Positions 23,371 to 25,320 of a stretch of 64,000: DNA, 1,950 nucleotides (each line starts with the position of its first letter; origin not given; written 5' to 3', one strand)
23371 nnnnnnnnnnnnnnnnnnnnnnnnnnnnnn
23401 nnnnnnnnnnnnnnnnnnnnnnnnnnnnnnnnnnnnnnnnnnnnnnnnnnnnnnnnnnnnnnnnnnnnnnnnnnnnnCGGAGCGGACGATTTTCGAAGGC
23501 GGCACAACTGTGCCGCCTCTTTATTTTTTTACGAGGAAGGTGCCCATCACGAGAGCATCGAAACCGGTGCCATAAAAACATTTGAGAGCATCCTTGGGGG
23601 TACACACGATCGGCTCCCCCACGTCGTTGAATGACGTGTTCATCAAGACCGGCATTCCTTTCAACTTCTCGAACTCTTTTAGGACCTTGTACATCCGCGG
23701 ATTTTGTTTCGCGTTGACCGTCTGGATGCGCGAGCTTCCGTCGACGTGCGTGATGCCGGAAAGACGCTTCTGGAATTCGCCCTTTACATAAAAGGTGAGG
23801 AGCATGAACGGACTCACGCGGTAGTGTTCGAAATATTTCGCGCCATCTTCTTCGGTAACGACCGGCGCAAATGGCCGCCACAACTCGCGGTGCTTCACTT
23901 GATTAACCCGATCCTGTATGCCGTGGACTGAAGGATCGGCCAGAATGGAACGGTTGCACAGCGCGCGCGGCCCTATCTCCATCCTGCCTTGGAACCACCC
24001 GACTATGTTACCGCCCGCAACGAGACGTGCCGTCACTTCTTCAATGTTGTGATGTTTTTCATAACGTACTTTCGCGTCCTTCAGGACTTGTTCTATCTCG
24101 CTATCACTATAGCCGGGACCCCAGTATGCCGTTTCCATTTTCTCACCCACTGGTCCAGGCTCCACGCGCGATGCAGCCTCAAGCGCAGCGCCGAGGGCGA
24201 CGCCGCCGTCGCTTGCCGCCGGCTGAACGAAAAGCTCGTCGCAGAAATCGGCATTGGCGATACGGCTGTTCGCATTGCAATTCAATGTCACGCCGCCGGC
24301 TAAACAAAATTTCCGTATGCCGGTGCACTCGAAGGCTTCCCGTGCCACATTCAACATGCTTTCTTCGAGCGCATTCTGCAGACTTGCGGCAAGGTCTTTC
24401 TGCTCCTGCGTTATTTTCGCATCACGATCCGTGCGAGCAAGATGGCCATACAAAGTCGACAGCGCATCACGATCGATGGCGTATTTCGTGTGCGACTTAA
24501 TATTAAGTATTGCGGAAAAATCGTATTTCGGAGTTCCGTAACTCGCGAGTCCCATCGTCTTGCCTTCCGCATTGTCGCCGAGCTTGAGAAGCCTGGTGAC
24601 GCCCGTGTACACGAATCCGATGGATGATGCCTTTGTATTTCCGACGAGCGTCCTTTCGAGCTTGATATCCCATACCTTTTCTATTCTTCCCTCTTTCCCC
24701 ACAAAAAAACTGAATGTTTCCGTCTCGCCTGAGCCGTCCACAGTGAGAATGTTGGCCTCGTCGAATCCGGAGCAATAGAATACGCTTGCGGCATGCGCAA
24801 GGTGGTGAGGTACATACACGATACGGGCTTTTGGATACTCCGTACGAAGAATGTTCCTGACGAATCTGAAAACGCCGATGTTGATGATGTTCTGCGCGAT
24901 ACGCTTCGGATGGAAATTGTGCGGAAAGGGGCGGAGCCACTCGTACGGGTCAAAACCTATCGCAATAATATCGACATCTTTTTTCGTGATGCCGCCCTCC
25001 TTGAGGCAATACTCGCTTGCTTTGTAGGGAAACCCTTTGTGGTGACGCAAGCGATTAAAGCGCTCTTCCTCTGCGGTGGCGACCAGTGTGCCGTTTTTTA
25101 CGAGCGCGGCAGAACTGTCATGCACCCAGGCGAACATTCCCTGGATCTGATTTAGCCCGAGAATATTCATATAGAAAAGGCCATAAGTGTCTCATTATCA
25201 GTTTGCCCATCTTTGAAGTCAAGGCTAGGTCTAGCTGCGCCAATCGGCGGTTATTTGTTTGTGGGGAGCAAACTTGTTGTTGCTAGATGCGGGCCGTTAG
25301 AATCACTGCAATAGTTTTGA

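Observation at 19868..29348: GDP-6-deoxyhexosamine branch with C-methylation and carbamoylation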

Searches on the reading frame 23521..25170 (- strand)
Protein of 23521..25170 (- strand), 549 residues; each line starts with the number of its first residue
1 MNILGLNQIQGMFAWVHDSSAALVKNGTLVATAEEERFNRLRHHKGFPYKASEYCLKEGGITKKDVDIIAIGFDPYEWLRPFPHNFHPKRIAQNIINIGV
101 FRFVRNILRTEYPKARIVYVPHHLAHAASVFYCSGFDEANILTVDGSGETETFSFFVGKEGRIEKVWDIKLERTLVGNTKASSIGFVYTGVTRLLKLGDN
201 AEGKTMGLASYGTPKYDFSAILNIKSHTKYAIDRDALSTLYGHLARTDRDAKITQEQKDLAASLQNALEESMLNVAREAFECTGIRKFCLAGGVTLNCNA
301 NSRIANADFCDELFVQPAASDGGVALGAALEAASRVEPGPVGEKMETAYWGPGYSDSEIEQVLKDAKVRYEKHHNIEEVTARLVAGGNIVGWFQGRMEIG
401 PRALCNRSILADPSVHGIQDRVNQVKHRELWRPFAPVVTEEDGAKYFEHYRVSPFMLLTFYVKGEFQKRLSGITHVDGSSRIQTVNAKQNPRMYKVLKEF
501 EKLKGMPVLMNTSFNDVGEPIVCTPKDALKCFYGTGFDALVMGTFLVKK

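Call 4: search_protein_families(library=pfam, proteins=[window:23521-25170:-])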
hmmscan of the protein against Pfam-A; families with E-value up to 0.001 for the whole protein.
window:23521-25170:- (549 aa): 4 families
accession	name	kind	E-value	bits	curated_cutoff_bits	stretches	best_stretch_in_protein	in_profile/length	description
PF16861.10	Carbam_trans_C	-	1.2e-68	230.4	27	1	381-549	1-170/170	Carbamoyltransferase C-terminus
PF02543.21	Carbam_trans_N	-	3.6e-49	168.5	24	1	9-330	2-346/346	Carbamoyltransferase N-terminus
PF00814.31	TsaD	-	1.8e-05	25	24.8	1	175-305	128-238/264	tRNA N6-adenosine threonylcarbamoyltransferase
PF22521.2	HypF_C_2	-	0.00012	22.3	27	1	244-327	153-240/241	Carbamoyltransferase, Kae1-like Domain, second subdomain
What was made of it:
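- Checked: Carbamoyltransferase, 23521-25170 (-): PF02543 3.6e-49 and PF16861 1.2e-68 (call 4).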

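Call 5: search_protein_families(library=ncbifam, proteins=[window:23521-25170:-])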
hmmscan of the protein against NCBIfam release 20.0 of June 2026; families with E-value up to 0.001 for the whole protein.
window:23521-25170:- (549 aa): 4 families
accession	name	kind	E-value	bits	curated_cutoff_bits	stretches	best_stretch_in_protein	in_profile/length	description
NF041651.1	nodul_NodU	equivalog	2.6e-46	158.6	1000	1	258-522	271-530/556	nodulation protein NodU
TIGR00329.1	gcp_kae1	subfamily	2e-08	33.9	207.8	1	174-306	149-280/305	tRNA (adenosine(37)-N6)-threonylcarbamoyltransferase complex transferase subunit TsaD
TIGR00143.1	hypF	equivalog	1.2e-07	30.3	466.1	0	251-330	655-738/741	carbamoyltransferase HypF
TIGR03723.1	T6A_TsaD_YgjD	equivalog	4.7e-07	29.2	296.1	1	170-306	147-281/314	tRNA (adenosine(37)-N6)-threonylcarbamoyltransferase complex transferase subunit TsaD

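Call 38: find_homologous_proteins(query=window:23521-25170:-, max_evalue=1e-30)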
Query window:23521-25170:- (549 aa): 7948 proteins with E <= 1e-30 among 8000 candidates; the best 120 are listed.
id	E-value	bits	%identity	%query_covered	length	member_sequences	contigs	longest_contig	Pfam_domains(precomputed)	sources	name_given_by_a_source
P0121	1.1e-264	897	70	100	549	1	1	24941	PF02543.22,PF00814.32,PF16861.11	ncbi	-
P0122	1.2e-250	851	68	100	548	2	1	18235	PF02543.22,PF16861.11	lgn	-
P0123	8.9e-245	831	66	100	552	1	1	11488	PF02543.22,PF00814.32,PF16861.11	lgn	-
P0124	1.7e-242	824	65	100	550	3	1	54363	PF02543.22,PF16861.11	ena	-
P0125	5.7e-240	816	65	100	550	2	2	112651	PF02543.22,PF00814.32,PF16861.11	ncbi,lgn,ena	-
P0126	2.2e-239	814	64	100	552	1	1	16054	PF02543.22,PF16861.11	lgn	-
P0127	2.9e-239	813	65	100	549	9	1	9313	PF02543.22,PF16861.11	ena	-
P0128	6.2e-239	812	64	100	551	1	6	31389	PF02543.22,PF16861.11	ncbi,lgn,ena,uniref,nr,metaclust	ncbi:MAG: hypothetical protein A2846_03210 [Candidatus Doudnabacteria bacterium RIFCSPHIGHO2_01_FULL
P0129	2.8e-238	810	64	100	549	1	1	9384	PF02543.22,PF16861.11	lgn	-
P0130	5.5e-237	806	63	100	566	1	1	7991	PF02543.22,PF16861.11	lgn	-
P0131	3.2e-236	803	64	100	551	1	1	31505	PF02543.22,PF16861.11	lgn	-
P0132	2.4e-230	784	61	100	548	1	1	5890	PF02543.22,PF00814.32,PF16861.11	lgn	-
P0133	3.2e-227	773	61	100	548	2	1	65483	PF02543.22,PF00814.32,PF16861.11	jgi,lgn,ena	-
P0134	1.1e-225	768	60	100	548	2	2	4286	PF02543.22,PF00814.32,PF16861.11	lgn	-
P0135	3.0e-224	764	61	99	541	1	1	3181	PF02543.22,PF00814.32,PF16861.11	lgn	-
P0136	1.1e-222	758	61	98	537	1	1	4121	PF02543.22,PF00814.32,PF16861.11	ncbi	-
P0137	5.0e-217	740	60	100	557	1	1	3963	PF02543.22,PF00814.32,PF16861.11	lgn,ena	-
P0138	6.5e-217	739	60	100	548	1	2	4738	PF02543.22,PF00814.32,PF22521.3,PF16861.11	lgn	-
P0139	1.8e-216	738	61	100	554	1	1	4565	PF02543.22,PF00814.32,PF16861.11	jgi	-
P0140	2.6e-216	737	59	100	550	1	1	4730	PF02543.22,PF00814.32,PF16861.11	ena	-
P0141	2.3e-215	734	61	100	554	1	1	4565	PF02543.22,PF00814.32,PF16861.11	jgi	-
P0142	4.2e-215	733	59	100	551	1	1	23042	PF02543.22,PF00814.32,PF16861.11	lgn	-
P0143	4.3e-215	733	59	100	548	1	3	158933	PF02543.22,PF00814.32,PF16861.11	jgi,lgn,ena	-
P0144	6.0e-215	733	59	100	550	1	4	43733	PF02543.22,PF00814.32,PF16861.11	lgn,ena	-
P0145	9.4e-215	732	60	100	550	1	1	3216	PF02543.22,PF00814.32,PF22521.3,PF16861.11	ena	-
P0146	9.5e-215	732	59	100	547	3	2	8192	PF02543.22,PF00814.32,PF22521.3,PF16861.11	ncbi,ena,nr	ncbi:MAG: hypothetical protein CO042_04090 [Parcubacteria group bacterium CG_4_9_14_0_2_um_filter_41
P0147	3.2e-214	731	59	100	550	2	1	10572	PF02543.22,PF00814.32,PF16861.11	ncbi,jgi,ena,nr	ncbi:hypothetical protein KKD04_01240 [Patescibacteria group bacterium]|nr:hypothetical protein [Pat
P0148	7.7e-214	729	59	100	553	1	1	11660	PF02543.22,PF22521.3,PF16861.11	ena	-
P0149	1.3e-213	728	59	100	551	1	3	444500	PF02543.22,PF00814.32,PF22521.3,PF16861.11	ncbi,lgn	-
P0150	1.4e-213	728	59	100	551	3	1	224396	PF02543.22,PF00814.32,PF22521.3,PF16861.11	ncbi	-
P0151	1.7e-213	728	59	100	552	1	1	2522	PF02543.22,PF16861.11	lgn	-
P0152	2.5e-213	728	59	100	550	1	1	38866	PF02543.22,PF00814.32,PF16861.11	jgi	jgi:carbamoyltransferase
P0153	2.6e-213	728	59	100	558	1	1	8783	PF02543.22,PF00814.32,PF16861.11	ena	-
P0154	5.9e-213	726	59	100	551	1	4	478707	PF02543.22,PF00814.32,PF22521.3,PF16861.11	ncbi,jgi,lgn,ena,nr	ncbi:carbamoyltransferase [Candidatus Wolfebacteria bacterium]|nr:carbamoyltransferase [Candidatus W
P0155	7.4e-213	726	61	98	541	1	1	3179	PF02543.22,PF00814.32,PF22521.3,PF16861.11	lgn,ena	-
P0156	7.5e-213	726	58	100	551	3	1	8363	PF02543.22,PF00814.32,PF16861.11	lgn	-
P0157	7.8e-213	726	58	100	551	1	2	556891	PF02543.22,PF00814.32,PF22521.3,PF16861.11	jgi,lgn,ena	-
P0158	1.2e-211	722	60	98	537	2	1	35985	PF02543.22,PF00814.32,PF16861.11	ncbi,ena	-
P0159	1.5e-211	722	58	100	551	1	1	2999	PF02543.22,PF00814.32,PF16861.11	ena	-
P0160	1.5e-211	722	58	100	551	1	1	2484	PF02543.22,PF00814.32,PF16861.11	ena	-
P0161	1.9e-211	721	59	100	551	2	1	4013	PF02543.22,PF00814.32,PF16861.11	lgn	-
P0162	5.2e-211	720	58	100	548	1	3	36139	PF02543.22,PF22521.3,PF16861.11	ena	-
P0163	7.2e-211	719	58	100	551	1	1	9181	PF02543.22,PF00814.32,PF22521.3,PF16861.11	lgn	-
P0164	9.3e-211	719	59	100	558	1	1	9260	PF02543.22,PF00814.32,PF16861.11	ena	-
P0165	1.5e-210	718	58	100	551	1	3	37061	PF02543.22,PF00814.32,PF16861.11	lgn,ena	-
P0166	5.9e-210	716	58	100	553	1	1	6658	PF02543.22,PF00814.32,PF22521.3,PF16861.11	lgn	-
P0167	1.2e-209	715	58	100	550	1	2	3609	PF02543.22,PF00814.32,PF16861.11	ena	-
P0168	1.5e-209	715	59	100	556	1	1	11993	PF02543.22,PF00814.32,PF16861.11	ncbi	-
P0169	1.5e-209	715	58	100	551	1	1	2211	PF02543.22,PF16861.11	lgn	-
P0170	1.8e-209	715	58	100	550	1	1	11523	PF02543.22,PF00814.32,PF16861.11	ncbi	-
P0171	4.7e-209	714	58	100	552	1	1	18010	PF02543.22,PF00814.32,PF16861.11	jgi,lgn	jgi:carbamoyltransferase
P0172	5.1e-209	713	56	100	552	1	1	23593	PF02543.22,PF00814.32,PF16861.11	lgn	-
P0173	5.8e-209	713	57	100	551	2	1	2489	PF02543.22,PF00814.32,PF16861.11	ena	-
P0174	8.5e-209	713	56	100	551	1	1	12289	PF02543.22,PF00814.32,PF16861.11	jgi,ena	-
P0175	9.3e-209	713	57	100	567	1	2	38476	PF02543.22,PF00814.32,PF16861.11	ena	-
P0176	1.2e-208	712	58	100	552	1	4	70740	PF02543.22,PF00814.32,PF22521.3,PF16861.11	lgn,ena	-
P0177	1.4e-208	712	58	100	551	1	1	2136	PF02543.22,PF00814.32,PF16861.11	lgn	-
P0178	1.5e-208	712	58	100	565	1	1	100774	PF02543.22,PF00814.32,PF16861.11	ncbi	-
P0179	1.6e-208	712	57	100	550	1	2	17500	PF02543.22,PF00814.32,PF22521.3,PF16861.11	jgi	jgi:carbamoyltransferase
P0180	1.6e-208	712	57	100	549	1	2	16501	PF02543.22,PF00814.32,PF22521.3,PF16861.11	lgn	-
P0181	2.0e-208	711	58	100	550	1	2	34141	PF02543.22,PF00814.32,PF16861.11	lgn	-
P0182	2.6e-208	711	56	100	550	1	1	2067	PF02543.22,PF00814.32,PF16861.11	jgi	jgi:carbamoyltransferase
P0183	3.5e-208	711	58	100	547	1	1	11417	PF02543.22,PF16861.11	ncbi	-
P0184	3.6e-208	711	57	100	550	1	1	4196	PF02543.22,PF00814.32,PF16861.11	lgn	-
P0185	6.9e-208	710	58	100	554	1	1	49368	PF02543.22,PF00814.32,PF16861.11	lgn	-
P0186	9.6e-208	709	57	100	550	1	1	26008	PF02543.22,PF00814.32,PF16861.11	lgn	-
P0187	1.2e-207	709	57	100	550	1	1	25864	PF02543.22,PF00814.32,PF16861.11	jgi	-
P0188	1.6e-207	708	59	100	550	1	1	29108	PF02543.22,PF00814.32,PF16861.11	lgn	-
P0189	1.7e-207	708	58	100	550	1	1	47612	PF02543.22,PF00814.32,PF16861.11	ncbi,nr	ncbi:hypothetical protein N8083_00200 [Candidatus Pacebacteria bacterium]|nr:hypothetical protein [C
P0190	4.3e-207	707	57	100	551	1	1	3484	PF02543.22,PF00814.32,PF16861.11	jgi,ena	-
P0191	4.6e-207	707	100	56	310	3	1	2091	PF02543.22,PF16861.11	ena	-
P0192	5.4e-207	707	57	100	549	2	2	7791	PF02543.22,PF00814.32,PF22521.3,PF16861.11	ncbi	-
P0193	2.6e-206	704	58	100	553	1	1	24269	PF02543.22,PF00814.32,PF16861.11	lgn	-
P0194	8.2e-206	703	57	100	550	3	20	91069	PF02543.22,PF00814.32,PF16861.11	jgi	jgi:carbamoyltransferase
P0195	9.0e-206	703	57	100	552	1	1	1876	PF02543.22,PF00814.32,PF16861.11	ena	-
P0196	3.0e-205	701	56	100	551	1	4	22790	PF02543.22,PF00814.32,PF16861.11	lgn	-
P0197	4.2e-205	700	57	100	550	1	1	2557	PF02543.22,PF00814.32,PF16861.11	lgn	-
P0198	4.6e-205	700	55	100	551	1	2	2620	PF02543.22,PF00814.32,PF22521.3,PF16861.11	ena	-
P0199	5.2e-205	700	57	100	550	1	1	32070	PF02543.22,PF16861.11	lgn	-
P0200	5.2e-205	700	56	100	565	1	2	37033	PF02543.22,PF00814.32,PF16861.11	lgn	-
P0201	6.9e-205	700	57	100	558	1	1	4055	PF02543.22,PF00814.32,PF16861.11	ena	-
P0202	2.1e-204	698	58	100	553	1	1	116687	PF02543.22,PF00814.32,PF22521.3,PF16861.11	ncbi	-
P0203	2.3e-204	698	56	100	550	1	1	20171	PF02543.22,PF00814.32,PF16861.11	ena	-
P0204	5.6e-204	697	56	100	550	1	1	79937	PF02543.22,PF00814.32,PF16861.11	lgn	-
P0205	5.7e-204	697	56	100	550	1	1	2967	PF02543.22,PF00814.32,PF22521.3,PF16861.11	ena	-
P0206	7.8e-204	696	57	100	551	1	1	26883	PF02543.22,PF00814.32,PF16861.11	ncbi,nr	ncbi:MAG: carbamoyltransferase [Parcubacteria group bacterium]|nr:carbamoyltransferase [Parcubacteri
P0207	1.3e-203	696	58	100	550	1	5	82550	PF02543.22,PF22521.3,PF16861.11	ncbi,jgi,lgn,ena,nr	ncbi:hypothetical protein BK004_01285 [bacterium CG10_46_32]|nr:MAG: hypothetical protein BK004_0128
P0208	1.3e-203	696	56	100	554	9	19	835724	PF02543.22,PF00814.32,PF22521.3,PF16861.11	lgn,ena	-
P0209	1.5e-203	695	57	100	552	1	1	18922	PF02543.22,PF00814.32,PF16861.11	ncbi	-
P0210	2.3e-203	695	56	100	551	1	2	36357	PF02543.22,PF00814.32,PF16861.11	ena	-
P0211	2.6e-203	695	58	100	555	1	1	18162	PF02543.22,PF00814.32,PF16861.11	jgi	jgi:carbamoyltransferase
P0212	2.9e-203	694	57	100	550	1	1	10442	PF02543.22,PF00814.32,PF16861.11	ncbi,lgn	ncbi:MAG: carbamoyltransferase C-terminal domain-containing protein [Minisyncoccia bacterium]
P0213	3.0e-203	694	56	100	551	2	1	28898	PF02543.22,PF00814.32,PF16861.11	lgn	-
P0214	3.5e-203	694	57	100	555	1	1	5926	PF02543.22,PF00814.32,PF16861.11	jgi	jgi:carbamoyltransferase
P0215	2.6e-202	691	58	100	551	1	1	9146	PF02543.22,PF00814.32,PF16861.11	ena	-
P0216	9.2e-201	686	56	100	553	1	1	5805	PF02543.22,PF00814.32,PF16861.11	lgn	-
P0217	6.6e-200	683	57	100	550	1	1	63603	PF02543.22,PF00814.32,PF16861.11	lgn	-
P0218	2.9e-199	681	56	100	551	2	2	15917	PF02543.22,PF00814.32,PF16861.11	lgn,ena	-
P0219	3.5e-199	681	56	100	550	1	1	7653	PF02543.22,PF00814.32,PF16861.11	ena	-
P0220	5.8e-199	680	56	97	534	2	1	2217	PF02543.22,PF16861.11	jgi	-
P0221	2.7e-198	678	58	100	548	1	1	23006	PF02543.22,PF22521.3,PF16861.11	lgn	-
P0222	3.0e-197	675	55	100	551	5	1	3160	PF02543.22,PF00814.32,PF16861.11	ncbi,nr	ncbi:MAG: hypothetical protein KDD45_06120 [Bdellovibrionales bacterium]|nr:hypothetical protein [Bd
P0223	8.7e-197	673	56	100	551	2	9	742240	PF02543.22,PF00814.32,PF16861.11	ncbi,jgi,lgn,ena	-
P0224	1.8e-196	672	56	100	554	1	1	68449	PF02543.22,PF00814.32,PF16861.11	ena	-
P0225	6.5e-196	670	56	100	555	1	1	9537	PF02543.22,PF00814.32,PF16861.11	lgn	-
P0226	1.1e-194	666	55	100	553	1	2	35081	PF02543.22,PF00814.32,PF16861.11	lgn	-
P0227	1.9e-193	662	55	100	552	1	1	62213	PF02543.22,PF00814.32,PF16861.11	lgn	-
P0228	5.0e-193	661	54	100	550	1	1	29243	PF02543.22,PF00814.32,PF16861.11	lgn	-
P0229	1.6e-192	659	55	100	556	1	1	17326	PF02543.22,PF00814.32,PF16861.11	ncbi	-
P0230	6.2e-192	657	55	100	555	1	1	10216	PF02543.22,PF00814.32,PF16861.11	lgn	-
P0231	6.1e-191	654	54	100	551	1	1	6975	PF02543.22,PF00814.32,PF16861.11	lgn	-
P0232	1.2e-190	653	54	100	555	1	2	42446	PF02543.22,PF00814.32,PF16861.11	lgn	-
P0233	1.3e-190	653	55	100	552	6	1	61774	PF02543.22,PF00814.32,PF16861.11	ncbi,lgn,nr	ncbi:MAG: hypothetical protein KBE09_01675 [Candidatus Pacebacteria bacterium]|nr:hypothetical prote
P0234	1.0e-189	650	55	100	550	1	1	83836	PF02543.22,PF00814.32,PF16861.11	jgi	jgi:carbamoyltransferase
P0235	2.9e-189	648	54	100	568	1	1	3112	PF02543.22,PF00814.32,PF22521.3,PF16861.11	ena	-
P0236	3.0e-189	648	55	100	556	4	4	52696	PF02543.22,PF00814.32,PF16861.11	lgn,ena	-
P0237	1.5e-188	646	54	100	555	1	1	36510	PF02543.22,PF00814.32,PF16861.11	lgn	-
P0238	3.2e-188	645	53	100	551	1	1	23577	PF02543.22,PF00814.32,PF16861.11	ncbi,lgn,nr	ncbi:MAG: Carbamoyltransferase [Parcubacteria group bacterium]|nr:Carbamoyltransferase [Parcubacteri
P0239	2.9e-187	642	53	100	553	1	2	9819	PF02543.22,PF00814.32,PF16861.11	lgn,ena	-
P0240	1.2e-186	640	55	100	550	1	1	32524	PF02543.22,PF00814.32,PF16861.11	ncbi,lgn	-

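Call 39: find_encoding_contigs(protein=P0121, flank=8000, max_places=1)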
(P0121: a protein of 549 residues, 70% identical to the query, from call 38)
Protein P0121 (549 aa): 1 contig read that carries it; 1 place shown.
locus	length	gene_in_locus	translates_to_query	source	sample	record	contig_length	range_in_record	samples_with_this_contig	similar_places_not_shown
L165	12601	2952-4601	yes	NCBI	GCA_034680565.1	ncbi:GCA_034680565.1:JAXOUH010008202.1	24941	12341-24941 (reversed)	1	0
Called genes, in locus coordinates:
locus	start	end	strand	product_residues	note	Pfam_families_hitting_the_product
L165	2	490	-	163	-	?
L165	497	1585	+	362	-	PF01370:Epimerase, PF02719:Polysacc_synt_2 (weak), PF04321:RmlD_sub_bind, PF16363:GDP_Man_Dehyd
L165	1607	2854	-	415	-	PF01943:Polysacc_synt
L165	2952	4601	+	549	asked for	PF02543:Carbam_trans_N, PF00814:TsaD (faint), PF16861:Carbam_trans_C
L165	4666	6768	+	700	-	PF01757:Acyl_transf_3, PF19040:SGNH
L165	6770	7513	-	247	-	PF13489:Methyltransf_23, PF08241:Methyltransf_11 (weak)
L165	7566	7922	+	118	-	-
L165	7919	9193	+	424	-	PF00702:Hydrolase (weak), PF13344:Hydrolase_6 (weak), PF01040:UbiA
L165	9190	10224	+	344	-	PF01073:3Beta_HSD, PF01370:Epimerase, PF02719:Polysacc_synt_2 (weak), PF04321:RmlD_sub_bind, PF13460:NAD_binding_10, PF16363:GDP_Man_Dehyd, PF07993:NAD_binding_4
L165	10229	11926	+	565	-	-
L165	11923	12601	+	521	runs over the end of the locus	-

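Call 40: find_encoding_contigs(protein=P0125, flank=8000, max_places=1)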
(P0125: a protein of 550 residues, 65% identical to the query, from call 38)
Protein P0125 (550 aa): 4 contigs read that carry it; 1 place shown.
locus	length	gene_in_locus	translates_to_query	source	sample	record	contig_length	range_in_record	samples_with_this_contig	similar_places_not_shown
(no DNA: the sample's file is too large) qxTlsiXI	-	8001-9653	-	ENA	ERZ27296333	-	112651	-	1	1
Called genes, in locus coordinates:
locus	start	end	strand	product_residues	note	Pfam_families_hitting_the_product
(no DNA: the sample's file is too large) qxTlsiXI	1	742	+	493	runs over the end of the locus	-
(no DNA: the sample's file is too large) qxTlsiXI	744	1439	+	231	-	PF00702:Hydrolase, PF13419:HAD_2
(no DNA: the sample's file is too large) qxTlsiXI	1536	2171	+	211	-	PF00483:NTP_transferase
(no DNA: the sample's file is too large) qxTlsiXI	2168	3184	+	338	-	PF00288:GHMP_kinases_N, PF08544:GHMP_kinases_C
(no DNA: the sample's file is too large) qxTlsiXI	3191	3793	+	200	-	PF13580:SIS_2, PF01380:SIS (weak)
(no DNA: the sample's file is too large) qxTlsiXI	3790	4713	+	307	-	PF00535:Glycos_transf_2, PF13641:Glyco_tranf_2_3 (weak)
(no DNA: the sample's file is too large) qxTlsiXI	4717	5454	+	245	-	PF01209:Ubie_methyltran (weak), PF03141:Methyltransf_29, PF13489:Methyltransf_23, PF13847:Methyltransf_31, PF08241:Methyltransf_11, PF08242:Methyltransf_12, PF13649:Methyltransf_25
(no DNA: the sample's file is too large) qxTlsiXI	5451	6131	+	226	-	PF01209:Ubie_methyltran, PF02353:CMAS (weak), PF07021:MetW, PF13489:Methyltransf_23, PF13847:Methyltransf_31, PF08241:Methyltransf_11, PF08242:Methyltransf_12, PF13649:Methyltransf_25, +3 more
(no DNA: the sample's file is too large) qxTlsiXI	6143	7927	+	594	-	-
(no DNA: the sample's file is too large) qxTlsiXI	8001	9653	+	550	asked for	PF02543:Carbam_trans_N, PF00814:TsaD (faint), PF16861:Carbam_trans_C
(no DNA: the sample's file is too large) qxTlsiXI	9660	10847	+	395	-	PF13439:Glyco_transf_4 (faint), PF00534:Glycos_transf_1, PF13692:Glyco_trans_1_4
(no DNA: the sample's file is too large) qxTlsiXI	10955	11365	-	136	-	PF14667:Polysacc_synt_C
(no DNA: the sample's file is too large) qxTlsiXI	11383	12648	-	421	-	PF08421:Methyltransf_13, PF13489:Methyltransf_23, PF08241:Methyltransf_11, PF08242:Methyltransf_12, PF13649:Methyltransf_25 (weak), PF08484:Methyltransf_14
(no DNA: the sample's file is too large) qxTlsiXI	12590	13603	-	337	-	PF01370:Epimerase, PF02719:Polysacc_synt_2 (faint), PF04321:RmlD_sub_bind, PF01073:3Beta_HSD, PF07993:NAD_binding_4 (faint), PF16363:GDP_Man_Dehyd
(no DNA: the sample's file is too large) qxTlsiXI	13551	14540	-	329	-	PF01073:3Beta_HSD, PF01370:Epimerase, PF02719:Polysacc_synt_2 (weak), PF04321:RmlD_sub_bind, PF05368:NmrA (weak), PF07993:NAD_binding_4, PF08659:KR (faint), PF16363:GDP_Man_Dehyd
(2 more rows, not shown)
